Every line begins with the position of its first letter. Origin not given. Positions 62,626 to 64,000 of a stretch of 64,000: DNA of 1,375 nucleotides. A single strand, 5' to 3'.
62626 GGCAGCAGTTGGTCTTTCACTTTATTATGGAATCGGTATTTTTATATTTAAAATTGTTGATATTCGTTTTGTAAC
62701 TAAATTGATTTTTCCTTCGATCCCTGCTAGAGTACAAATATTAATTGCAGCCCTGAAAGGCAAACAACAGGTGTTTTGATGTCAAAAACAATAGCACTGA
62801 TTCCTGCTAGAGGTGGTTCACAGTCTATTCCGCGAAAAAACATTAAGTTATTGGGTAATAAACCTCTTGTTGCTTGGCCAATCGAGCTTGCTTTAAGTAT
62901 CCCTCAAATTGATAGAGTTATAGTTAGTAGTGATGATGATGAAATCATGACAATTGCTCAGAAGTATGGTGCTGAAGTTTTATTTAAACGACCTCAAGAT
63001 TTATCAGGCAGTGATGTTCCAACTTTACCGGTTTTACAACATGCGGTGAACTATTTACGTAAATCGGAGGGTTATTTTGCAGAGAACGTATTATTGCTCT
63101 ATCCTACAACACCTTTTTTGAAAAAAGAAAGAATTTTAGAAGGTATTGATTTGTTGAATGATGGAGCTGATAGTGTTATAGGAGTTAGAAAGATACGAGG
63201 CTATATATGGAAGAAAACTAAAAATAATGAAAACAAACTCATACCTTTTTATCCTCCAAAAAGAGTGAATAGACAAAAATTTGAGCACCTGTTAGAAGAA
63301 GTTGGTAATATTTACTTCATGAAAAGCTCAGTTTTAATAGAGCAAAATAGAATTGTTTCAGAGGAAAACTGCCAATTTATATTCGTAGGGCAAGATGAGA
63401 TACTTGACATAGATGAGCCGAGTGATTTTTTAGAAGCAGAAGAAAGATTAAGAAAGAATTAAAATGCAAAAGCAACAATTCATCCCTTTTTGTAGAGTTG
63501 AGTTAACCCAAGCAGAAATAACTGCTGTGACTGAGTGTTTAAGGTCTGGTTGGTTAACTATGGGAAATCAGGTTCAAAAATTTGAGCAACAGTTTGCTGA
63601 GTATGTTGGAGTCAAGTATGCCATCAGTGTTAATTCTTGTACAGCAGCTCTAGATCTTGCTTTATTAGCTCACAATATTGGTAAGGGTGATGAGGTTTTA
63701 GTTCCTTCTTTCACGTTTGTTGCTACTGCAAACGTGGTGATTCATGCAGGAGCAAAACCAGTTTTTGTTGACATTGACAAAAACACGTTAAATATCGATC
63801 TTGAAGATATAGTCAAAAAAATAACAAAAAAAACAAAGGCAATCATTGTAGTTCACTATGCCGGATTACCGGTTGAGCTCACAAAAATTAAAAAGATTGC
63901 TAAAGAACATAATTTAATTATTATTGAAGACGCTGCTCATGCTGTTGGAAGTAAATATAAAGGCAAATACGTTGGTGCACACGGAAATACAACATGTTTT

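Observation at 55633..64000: Acetamidino (N-acetimidoyl) nonulosonic- or hexuronic-sugar module built around HisH/HisF paralogs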

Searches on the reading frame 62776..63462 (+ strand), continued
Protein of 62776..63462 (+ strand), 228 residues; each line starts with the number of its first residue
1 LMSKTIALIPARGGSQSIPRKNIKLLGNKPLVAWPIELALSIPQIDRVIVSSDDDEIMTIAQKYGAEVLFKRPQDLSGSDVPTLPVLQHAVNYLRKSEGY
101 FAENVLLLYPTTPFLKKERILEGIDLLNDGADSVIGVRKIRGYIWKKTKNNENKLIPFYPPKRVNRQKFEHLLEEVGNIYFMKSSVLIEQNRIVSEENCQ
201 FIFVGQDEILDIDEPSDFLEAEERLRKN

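Call 58: find_encoding_contigs(protein=P0044, flank=10000, max_places=1)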
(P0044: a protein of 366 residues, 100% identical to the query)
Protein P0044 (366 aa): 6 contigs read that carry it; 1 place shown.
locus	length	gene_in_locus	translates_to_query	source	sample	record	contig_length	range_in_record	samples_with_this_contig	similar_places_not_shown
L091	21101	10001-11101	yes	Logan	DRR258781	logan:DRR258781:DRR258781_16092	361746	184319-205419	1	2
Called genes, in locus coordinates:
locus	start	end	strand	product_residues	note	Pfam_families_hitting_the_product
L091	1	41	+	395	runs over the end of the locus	PF04188:Mannosyl_trans2 (weak)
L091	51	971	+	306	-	PF01073:3Beta_HSD, PF01370:Epimerase, PF02719:Polysacc_synt_2, PF04321:RmlD_sub_bind, PF05368:NmrA (weak), PF13460:NAD_binding_10, PF16363:GDP_Man_Dehyd, PF07993:NAD_binding_4 (weak)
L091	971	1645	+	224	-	PF00535:Glycos_transf_2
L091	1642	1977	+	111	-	PF10066:DUF2304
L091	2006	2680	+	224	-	PF00535:Glycos_transf_2, PF10111:Glyco_tranf_2_2 (weak), PF13641:Glyco_tranf_2_3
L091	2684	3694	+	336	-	PF01073:3Beta_HSD, PF01370:Epimerase, PF02719:Polysacc_synt_2, PF04321:RmlD_sub_bind, PF05368:NmrA, PF13460:NAD_binding_10, PF16363:GDP_Man_Dehyd, PF07993:NAD_binding_4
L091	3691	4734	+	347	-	PF00535:Glycos_transf_2, PF10111:Glyco_tranf_2_2, PF13506:Glyco_transf_21, PF13641:Glyco_tranf_2_3, PF13632:Glyco_trans_2_3 (weak)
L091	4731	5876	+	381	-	PF13439:Glyco_transf_4, PF13579:Glyco_trans_4_4, PF20706:GT4-conflict (weak), PF00534:Glycos_transf_1, PF13692:Glyco_trans_1_4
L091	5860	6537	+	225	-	PF05050:Methyltransf_21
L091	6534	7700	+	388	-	PF13439:Glyco_transf_4 (weak), PF00534:Glycos_transf_1, PF13692:Glyco_trans_1_4, PF13524:Glyco_trans_1_2 (weak)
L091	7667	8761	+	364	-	PF02350:Epimerase_2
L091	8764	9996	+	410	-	PF03446:NAD_binding_2 (weak), PF03721:UDPG_MGDP_dh_N, PF00984:UDPG_MGDP_dh, PF03720:UDPG_MGDP_dh_C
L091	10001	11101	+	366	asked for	PF06662:C5-epim_C (faint), PF07944:Beta-AFase-like_GH127_cat (faint), PF09492:Pec_lyase (faint), PF25840:Ulvan_lyase_N (faint), PF05147:LANC_like (faint)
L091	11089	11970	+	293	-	PF02475:TRM5-TYW2_MTfase (weak), PF05050:Methyltransf_21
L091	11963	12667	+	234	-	PF13489:Methyltransf_23, PF13847:Methyltransf_31, PF08241:Methyltransf_11, PF08242:Methyltransf_12, PF13649:Methyltransf_25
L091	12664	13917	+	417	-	PF02350:Epimerase_2 (faint)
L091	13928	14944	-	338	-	PF13489:Methyltransf_23, PF08242:Methyltransf_12 (weak), PF13649:Methyltransf_25 (weak), PF13847:Methyltransf_31 (weak)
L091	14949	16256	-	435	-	PF16254:DUF4910, PF09940:DUF2172, PF04389:Peptidase_M28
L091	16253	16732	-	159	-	PF13302:Acetyltransf_3, PF00583:Acetyltransf_1 (weak)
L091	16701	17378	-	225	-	PF00535:Glycos_transf_2, PF10111:Glyco_tranf_2_2 (weak), PF13641:Glyco_tranf_2_3 (weak)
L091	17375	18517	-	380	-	PF03102:NeuB, PF08666:SAF (faint)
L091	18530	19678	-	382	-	PF01041:DegT_DnrJ_EryC1, PF00155:Aminotran_1_2, PF00266:Aminotran_5 (faint), PF01212:Beta_elim_lyase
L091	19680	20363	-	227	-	PF02348:CTP_transf_3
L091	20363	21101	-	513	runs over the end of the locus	PF01943:Polysacc_synt, PF13440:Polysacc_synt_3, PF03023:MurJ (faint)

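Call 59: search_protein_families(library=ncbifam, proteins=[L091:2684-3694:+, L091:51-971:+, L091:7667-8761:+, L091:8764-9996:+, L091:1642-1977:+, L091:2006-2680:+, L091:971-1645:+], max_evalue=1e-8)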
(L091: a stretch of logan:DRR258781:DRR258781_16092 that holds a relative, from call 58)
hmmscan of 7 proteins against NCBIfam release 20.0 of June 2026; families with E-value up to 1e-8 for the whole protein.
L091:2684-3694:+ (336 aa): 21 families
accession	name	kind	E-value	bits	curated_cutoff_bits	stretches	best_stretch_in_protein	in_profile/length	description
TIGR03466.1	HpnA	hypoth_equivalog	5.6e-40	137.2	367.65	1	4-334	2-325/327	hopanoid-associated sugar epimerase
NF042423.1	oxyalk_red_Shew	equivalog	5.4e-33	114.4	580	1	3-324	9-329/331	2-alkyl-3-oxoalkanoate reductase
TIGR04180.1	EDH_00030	hypoth_equivalog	1.2e-32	113.2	475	1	5-258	1-260/297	NAD-dependent 4,6-dehydratase LegB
NF042422.1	oxyalk_red_OleD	equivalog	5e-32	111.6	580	1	4-325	2-323/329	2-alkyl-3-oxoalkanoate reductase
TIGR01181.1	dTDP_gluc_dehyt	equivalog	2.2e-30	105.8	365.1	1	4-333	1-314/321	dTDP-glucose 4,6-dehydratase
NF052578.1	StrlDmthSdmBMthl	equivalog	2.1e-29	103.3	600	1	5-334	3-326/328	sterol demethylase protein SdmB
TIGR01179.1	galE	equivalog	5.5e-20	71.5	262.3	1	4-184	1-183/332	UDP-glucose 4-epimerase GalE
TIGR01746.1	Thioester-redct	subfamily_domain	1.1e-19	70.9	213.35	1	4-184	1-202/371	thioester reductase domain-containing protein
NF005539.0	PRK07201.1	equivalog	3.2e-18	65.8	549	1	5-184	3-184/657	SDR family oxidoreductase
TIGR02197.1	heptose_epim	equivalog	9.1e-18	64.5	274.6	1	5-281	1-285/316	ADP-glyceromanno-heptose 6-epimerase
NF007582.0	PRK10217.1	equivalog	1.5e-15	57.2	698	1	3-333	2-334/355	dTDP-glucose 4,6-dehydratase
NF007490.0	PRK10084.1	subfamily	4.8e-15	55.4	649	1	4-333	2-337/361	dTDP-glucose 4,6-dehydratase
TIGR01777.1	yfcH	hypoth_equivalog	1.3e-14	54.5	207.35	1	5-258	1-245/292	TIGR01777 family oxidoreductase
NF043036.1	ErythonDh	equivalog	7.7e-14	51.6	325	1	4-151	2-153/321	D-erythronate dehydrogenase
NF041293.1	G6PDh_Azf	equivalog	5.4e-12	45.7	400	1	1-173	1-178/252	NAD-dependent glucose-6-phosphate dehydrogenase Azf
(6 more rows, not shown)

L091:51-971:+ (306 aa): 28 families (the best 25 are shown)
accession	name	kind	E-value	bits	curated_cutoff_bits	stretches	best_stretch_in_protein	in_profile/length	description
TIGR01179.1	galE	equivalog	7e-66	222.3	262.3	1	2-290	1-315/332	UDP-glucose 4-epimerase GalE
TIGR01181.1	dTDP_gluc_dehyt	equivalog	5.6e-45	153.8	365.1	1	2-302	1-313/321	dTDP-glucose 4,6-dehydratase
NF007956.0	PRK10675.1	subfamily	3.2e-43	148.2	394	1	1-298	1-327/338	UDP-glucose 4-epimerase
TIGR04180.1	EDH_00030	hypoth_equivalog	6.1e-41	140.4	475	1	3-287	1-296/297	NAD-dependent 4,6-dehydratase LegB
TIGR02197.1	heptose_epim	equivalog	1.2e-34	120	274.6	1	3-299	1-312/316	ADP-glyceromanno-heptose 6-epimerase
NF047922.1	GDPFucSynFcl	equivalog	1.1e-28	100.6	500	1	2-302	4-303/308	GDP-L-fucose synthase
NF042422.1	oxyalk_red_OleD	equivalog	7.9e-23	81.3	580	1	1-245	1-244/329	2-alkyl-3-oxoalkanoate reductase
NF011728.1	PRK15181.1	equivalog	6.6e-22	78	760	1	45-302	76-339/348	Vi polysaccharide biosynthesis UDP-N-acetylglucosaminuronic acid C-4 epimerase TviC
TIGR03466.1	HpnA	hypoth_equivalog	1.2e-21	77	367.65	1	1-217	1-217/327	hopanoid-associated sugar epimerase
NF043036.1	ErythonDh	equivalog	9.2e-21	74.4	325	1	1-253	1-268/321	D-erythronate dehydrogenase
NF008360.0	PRK11150.1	equivalog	6.3e-19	68.3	452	1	3-263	2-267/310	ADP-glyceromanno-heptose 6-epimerase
NF007490.0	PRK10084.1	subfamily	1.3e-18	67.2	649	1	1-302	1-336/361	dTDP-glucose 4,6-dehydratase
TIGR02622.1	CDP_4_6_dhtase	equivalog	9.7e-18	64.4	278.45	1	2-305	6-335/352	CDP-glucose 4,6-dehydratase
NF042423.1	oxyalk_red_Shew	equivalog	1.4e-17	63.8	580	1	2-244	10-250/331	2-alkyl-3-oxoalkanoate reductase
NF058621.1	DiazavRedAvaA7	equivalog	7.1e-16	58.7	400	1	1-219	1-221/304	3-diazoavenalumate denitrifying reductase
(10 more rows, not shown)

L091:7667-8761:+ (364 aa): 2 families
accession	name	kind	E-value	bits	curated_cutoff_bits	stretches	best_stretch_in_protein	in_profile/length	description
TIGR00236.1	wecB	equivalog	2.4e-110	369.1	210.15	1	12-362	3-363/366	non-hydrolyzing UDP-N-acetylglucosamine 2-epimerase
TIGR03568.1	NeuC_NnaA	equivalog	2.7e-22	79.2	235.9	1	12-360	3-364/365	UDP-N-acetylglucosamine 2-epimerase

L091:8764-9996:+ (410 aa): 7 families
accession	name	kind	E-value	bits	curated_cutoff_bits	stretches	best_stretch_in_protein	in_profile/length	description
TIGR03026.1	NDP-sugDHase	subfamily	8.8e-109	364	189.8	1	4-389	2-413/413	nucleotide sugar dehydrogenase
NF040825.1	UDPMaNacDH_Arch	equivalog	1.2e-95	320.9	750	1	5-379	3-386/418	UDP-N-acetyl-D-mannosamine dehydrogenase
NF008286.0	PRK11064.1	equivalog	2.1e-87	293.4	459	1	3-389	4-417/420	UDP-N-acetyl-D-mannosamine dehydrogenase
NF011729.0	PRK15182.1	equivalog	1.7e-33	116.1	592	1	5-359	9-373/425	Vi polysaccharide biosynthesis UDP-N-acetylglucosamine C-6 dehydrogenase TviB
NF047673.2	TeichurnBiosyTuaD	equivalog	2e-33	116.2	700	1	4-404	3-427/439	UDP-glucose 6-dehydrogenase TuaD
NF041297.1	UDPGDh_AglM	equivalog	1e-31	110.3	670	1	5-345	3-361/429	UDP-glucose 6-dehydrogenase AglM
NF011631.0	PRK15057.1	equivalog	3.9e-18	65.7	757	1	5-350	3-346/388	UDP-glucose 6-dehydrogenase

L091:1642-1977:+ (111 aa): 0 families

L091:2006-2680:+ (224 aa): 12 families
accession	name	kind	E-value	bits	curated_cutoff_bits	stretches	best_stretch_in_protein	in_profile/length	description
TIGR04182.1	glyco_TIGR04182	equivalog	8.7e-36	123.8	325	1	2-220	5-217/293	S-layer glycoprotein N-glycosyltransferase AglJ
NF007986.1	PRK10714.1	equivalog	2.3e-18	66.3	529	1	1-201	10-207/316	undecaprenyl-phosphate 4-deoxy-4-formamido-L-arabinose transferase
NF041391.1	DPhHxTase_Halo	equivalog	2.2e-16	59.5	375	1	3-200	1-189/213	dolichyl-phosphate hexose transferase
NF058614.1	PPMAGASynPpgS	equivalog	3.4e-16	59.4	370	1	1-192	4-194/226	polyprenyl-phospho-N-acetylgalactosaminyl synthase PpgS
NF047588.1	GlcsyltransPgfSStrep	equivalog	4.6e-16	58.9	500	1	2-163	6-167/308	glycosyltransferase PgfS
NF007482.0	PRK10073.1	equivalog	1.3e-15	57.2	423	1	2-108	11-118/334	glycosyltransferase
TIGR03937.1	PgaC_IcaA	equivalog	1.7e-15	56.9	422.3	1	2-101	50-151/407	poly-beta-1,6-N-acetyl-D-glucosamine synthase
NF041875.1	EPS_EpsD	equivalog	1e-14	54.7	370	1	2-152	4-156/325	exopolysaccharide biosynthesis glycosyltransferase EpsD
NF010496.0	PRK13915.1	equivalog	1.4e-14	53.9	262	1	1-103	35-145/307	glucosyl-3-phosphoglycerate synthase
TIGR04283.1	glyco_like_mftF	equivalog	7.6e-14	51.8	182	1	2-129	4-127/221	TIGR04283 family arsenosugar biosynthesis glycosyltransferase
NF047683.1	TeichurnBiosyTuaG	equivalog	5.6e-12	45.8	400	1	2-99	11-110/252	teichuronic acid biosynthesis protein TuaG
TIGR03111.1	glyc2_xrt_Gpos1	hypoth_equivalog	3.9e-09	35.8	363.95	1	1-98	53-154/439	TIGR03111 family XrtG-associated glycosyltransferase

L091:971-1645:+ (224 aa): 7 families
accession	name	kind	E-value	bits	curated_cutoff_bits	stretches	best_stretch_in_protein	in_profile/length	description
NF058614.1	PPMAGASynPpgS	equivalog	2.3e-25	89.4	370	1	9-213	2-215/226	polyprenyl-phospho-N-acetylgalactosaminyl synthase PpgS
TIGR04182.1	glyco_TIGR04182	equivalog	8.8e-23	81.1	325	1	8-212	1-205/293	S-layer glycoprotein N-glycosyltransferase AglJ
NF041391.1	DPhHxTase_Halo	equivalog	2.2e-11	43.2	375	1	16-211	4-195/213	dolichyl-phosphate hexose transferase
TIGR04283.1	glyco_like_mftF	equivalog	2.2e-10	40.5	182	1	11-130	3-121/221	TIGR04283 family arsenosugar biosynthesis glycosyltransferase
NF047588.1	GlcsyltransPgfSStrep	equivalog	3.7e-10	39.5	500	1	11-165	5-167/308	glycosyltransferase PgfS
NF007986.1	PRK10714.1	equivalog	3.4e-09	36.2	529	1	7-160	6-167/316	undecaprenyl-phosphate 4-deoxy-4-formamido-L-arabinose transferase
TIGR03937.1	PgaC_IcaA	equivalog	6e-09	35.3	422.3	1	6-112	44-154/407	poly-beta-1,6-N-acetyl-D-glucosamine synthase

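Call 80: search_protein_families(library=pfam, proteins=[L005:12986-13663:+, L005:14108-15415:+], max_evalue=0.0001)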
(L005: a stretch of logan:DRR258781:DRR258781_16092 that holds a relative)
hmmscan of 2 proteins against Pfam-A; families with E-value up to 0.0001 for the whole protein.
L005:12986-13663:+ (225 aa): 3 families
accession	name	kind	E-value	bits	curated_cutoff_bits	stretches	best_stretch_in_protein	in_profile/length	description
PF00535.33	Glycos_transf_2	-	5.3e-27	95.2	23.3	1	7-139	1-136/168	Glycosyl transferase family 2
PF10111.15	Glyco_tranf_2_2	-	9.4e-08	32.3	27.3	1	6-100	2-99/276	Glycosyltransferase like family 2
PF13641.12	Glyco_tranf_2_3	-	1.9e-05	25.3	27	1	6-116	3-119/230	Glycosyltransferase like family 2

L005:14108-15415:+ (435 aa): 3 families
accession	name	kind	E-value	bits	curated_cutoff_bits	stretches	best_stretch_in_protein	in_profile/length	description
PF16254.10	DUF4910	-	3.4e-54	183.7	26.6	1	6-348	2-247/247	Domain of unknown function (DUF4910)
PF09940.16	DUF2172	-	1.5e-19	70.6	27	1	57-151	1-92/92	Domain of unknown function (DUF2172)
PF04389.22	Peptidase_M28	-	1.1e-11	45.3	21.3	1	163-341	5-192/193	Peptidase family M28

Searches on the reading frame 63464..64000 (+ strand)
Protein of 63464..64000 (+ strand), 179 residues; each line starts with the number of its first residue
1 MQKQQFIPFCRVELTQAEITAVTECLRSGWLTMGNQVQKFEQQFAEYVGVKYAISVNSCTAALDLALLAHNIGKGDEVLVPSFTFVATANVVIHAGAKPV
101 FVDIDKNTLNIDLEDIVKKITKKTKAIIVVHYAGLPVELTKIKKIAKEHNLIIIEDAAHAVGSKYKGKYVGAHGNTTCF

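Call 9: search_protein_families(library=pfam, proteins=[window:63464-64000:+], max_evalue=0.01)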
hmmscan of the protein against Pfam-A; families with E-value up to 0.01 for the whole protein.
window:63464-64000:+ (179 aa): 6 families
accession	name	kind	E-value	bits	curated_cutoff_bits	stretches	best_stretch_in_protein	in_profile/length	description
PF01041.23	DegT_DnrJ_EryC1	-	4.5e-73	247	19.8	1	15-179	4-168/360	DegT/DnrJ/EryC1/StrS aminotransferase family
PF00155.27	Aminotran_1_2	-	1.2e-12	48.1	19.7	1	38-163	45-192/361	Aminotransferase class I and II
PF01212.27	Beta_elim_lyase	-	9.5e-08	32.1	27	1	36-158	33-170/288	Beta-eliminating lyase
PF01053.26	Cys_Met_Meta_PP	-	1.4e-06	27.5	27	1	37-160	54-177/381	Cys/Met metabolism PLP-dependent enzyme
PF00266.25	Aminotran_5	-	5.7e-06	26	21.5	1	35-163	43-182/371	Aminotransferase class-V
PF01276.26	OKR_DC_1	-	0.00061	19.1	27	1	49-165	80-212/417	Orn/Lys/Arg decarboxylase, major domain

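Call 10: search_protein_families(library=ncbifam, proteins=[window:63464-64000:+], max_evalue=0.01)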
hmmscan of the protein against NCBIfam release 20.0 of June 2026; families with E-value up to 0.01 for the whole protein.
window:63464-64000:+ (179 aa): 57 families (the best 25 are shown)
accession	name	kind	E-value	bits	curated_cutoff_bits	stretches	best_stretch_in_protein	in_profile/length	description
NF008658.2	PRK11658.1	equivalog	1.4e-63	214.8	631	1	4-176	2-174/379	UDP-4-amino-4-deoxy-L-arabinose aminotransferase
TIGR03588.1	PseC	equivalog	9.8e-60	202.5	423.5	1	6-179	1-180/380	UDP-4-amino-4,6-dideoxy-N-acetyl-beta-L-altrosamine transaminase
NF008687.0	PRK11706.1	equivalog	4.3e-55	187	375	1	7-179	2-175/375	dTDP-4-amino-4,6-dideoxygalactose transaminase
TIGR04181.1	NHT_00031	hypoth_equivalog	3.8e-49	167.5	420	1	10-179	4-190/359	LegC family aminotransferase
TIGR02379.1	ECA_wecE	subfamily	2.5e-46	158.1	434.85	1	6-179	1-175/376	dTDP-4-amino-4,6-dideoxy-D-glucose transaminase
NF011936.0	PRK15407.1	equivalog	4.7e-38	131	423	1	6-176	36-214/440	lipopolysaccharide biosynthesis protein RfbH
TIGR04427.1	PLP_DesI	equivalog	3.9e-37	128.3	650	1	24-179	40-194/390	dTDP-4-dehydro-6-deoxyglucose aminotransferase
NF005816.0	PRK07682.1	equivalog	5.9e-14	51.5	620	1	41-170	80-215/390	aminotransferase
NF006230.0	PRK08363.1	equivalog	1.9e-11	43.4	534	1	56-172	99-220/398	alanine aminotransferase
NF005817.0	PRK07683.1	equivalog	6.5e-11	41.5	575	1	27-157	64-201/387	aminotransferase A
NF004975.0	PRK06348.1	equivalog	5.3e-10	38.8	549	1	54-159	93-204/384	pyridoxal phosphate-dependent aminotransferase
NF041364.1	GntC_guanitoxin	equivalog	7.9e-10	38.2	415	1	67-158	76-175/356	guanitoxin biosynthesis PLP-dependent (S)-gamma-hydroxy-L-arginine cyclodehydratase GntC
TIGR01977.1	am_tr_V_EF2568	hypoth_equivalog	6.2e-09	35.3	377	1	34-162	43-179/376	cysteine desulfurase family protein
NF006229.0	PRK08361.1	equivalog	1.1e-08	34.5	624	1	32-152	67-201/391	aspartate aminotransferase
NF041091.1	asp_aminotase_Arch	equivalog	7.8e-08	31.6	550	1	67-159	103-202/376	aspartate aminotransferase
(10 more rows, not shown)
